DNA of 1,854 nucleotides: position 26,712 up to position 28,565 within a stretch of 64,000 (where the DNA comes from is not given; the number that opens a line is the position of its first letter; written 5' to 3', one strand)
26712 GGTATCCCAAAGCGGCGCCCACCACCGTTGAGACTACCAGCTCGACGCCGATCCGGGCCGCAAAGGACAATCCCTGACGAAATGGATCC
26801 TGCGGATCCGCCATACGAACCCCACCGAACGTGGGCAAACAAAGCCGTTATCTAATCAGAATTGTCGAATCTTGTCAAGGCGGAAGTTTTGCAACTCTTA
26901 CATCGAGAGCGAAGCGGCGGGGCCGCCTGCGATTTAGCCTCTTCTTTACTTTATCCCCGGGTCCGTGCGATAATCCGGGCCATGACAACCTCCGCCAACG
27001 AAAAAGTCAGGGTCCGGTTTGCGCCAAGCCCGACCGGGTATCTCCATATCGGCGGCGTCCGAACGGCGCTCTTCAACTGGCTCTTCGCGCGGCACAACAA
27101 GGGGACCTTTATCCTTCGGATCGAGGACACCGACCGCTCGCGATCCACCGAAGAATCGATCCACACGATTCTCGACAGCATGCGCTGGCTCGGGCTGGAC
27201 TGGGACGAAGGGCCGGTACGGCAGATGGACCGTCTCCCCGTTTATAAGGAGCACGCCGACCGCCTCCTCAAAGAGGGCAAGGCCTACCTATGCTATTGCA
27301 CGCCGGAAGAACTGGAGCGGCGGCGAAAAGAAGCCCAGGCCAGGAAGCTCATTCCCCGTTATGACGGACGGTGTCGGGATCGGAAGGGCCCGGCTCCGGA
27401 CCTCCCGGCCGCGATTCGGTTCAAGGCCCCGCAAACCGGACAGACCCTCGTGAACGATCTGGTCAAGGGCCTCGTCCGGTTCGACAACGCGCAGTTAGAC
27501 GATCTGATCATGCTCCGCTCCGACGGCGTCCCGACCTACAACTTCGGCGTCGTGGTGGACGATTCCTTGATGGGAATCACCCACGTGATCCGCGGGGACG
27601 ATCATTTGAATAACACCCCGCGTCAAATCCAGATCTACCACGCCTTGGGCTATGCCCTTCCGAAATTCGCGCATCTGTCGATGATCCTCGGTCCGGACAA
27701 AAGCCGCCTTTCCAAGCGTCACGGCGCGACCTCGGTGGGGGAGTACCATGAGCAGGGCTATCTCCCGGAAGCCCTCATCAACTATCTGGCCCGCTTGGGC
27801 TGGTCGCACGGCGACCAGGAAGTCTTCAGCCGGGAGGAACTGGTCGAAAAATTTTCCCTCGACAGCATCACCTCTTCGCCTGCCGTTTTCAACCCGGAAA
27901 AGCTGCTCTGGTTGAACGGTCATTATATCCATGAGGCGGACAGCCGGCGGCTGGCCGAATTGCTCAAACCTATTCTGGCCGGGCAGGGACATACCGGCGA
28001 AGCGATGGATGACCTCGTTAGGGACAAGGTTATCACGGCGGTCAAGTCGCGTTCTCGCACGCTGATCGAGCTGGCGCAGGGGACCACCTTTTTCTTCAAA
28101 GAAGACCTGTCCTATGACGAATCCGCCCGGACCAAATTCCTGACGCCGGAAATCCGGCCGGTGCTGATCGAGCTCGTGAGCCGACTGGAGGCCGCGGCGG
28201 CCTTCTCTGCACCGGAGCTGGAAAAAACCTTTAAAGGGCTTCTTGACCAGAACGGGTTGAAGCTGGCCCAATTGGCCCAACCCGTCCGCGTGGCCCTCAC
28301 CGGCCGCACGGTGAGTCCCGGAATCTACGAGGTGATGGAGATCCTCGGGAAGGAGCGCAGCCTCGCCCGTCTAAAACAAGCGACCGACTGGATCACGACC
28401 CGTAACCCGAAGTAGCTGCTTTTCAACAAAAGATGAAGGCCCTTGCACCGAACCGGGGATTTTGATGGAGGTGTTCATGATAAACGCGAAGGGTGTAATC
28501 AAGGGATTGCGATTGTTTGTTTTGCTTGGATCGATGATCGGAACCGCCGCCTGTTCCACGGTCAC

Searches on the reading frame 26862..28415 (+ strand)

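Call 60: search_protein_families(library=pfam, proteins=[window:26862-28415:+], max_evalue=0.00001)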
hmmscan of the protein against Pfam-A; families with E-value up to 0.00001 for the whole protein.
window:26862-28415:+ (517 aa): 2 families
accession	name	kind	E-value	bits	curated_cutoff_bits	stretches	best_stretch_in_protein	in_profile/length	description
PF00749.27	tRNA-synt_1c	-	5.8e-106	354.4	23.4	1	48-350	1-314/314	tRNA synthetases class I (E and Q), catalytic domain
PF19269.4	Anticodon_2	-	1.1e-36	126.7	23.6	1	363-507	1-140/141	Anticodon binding domain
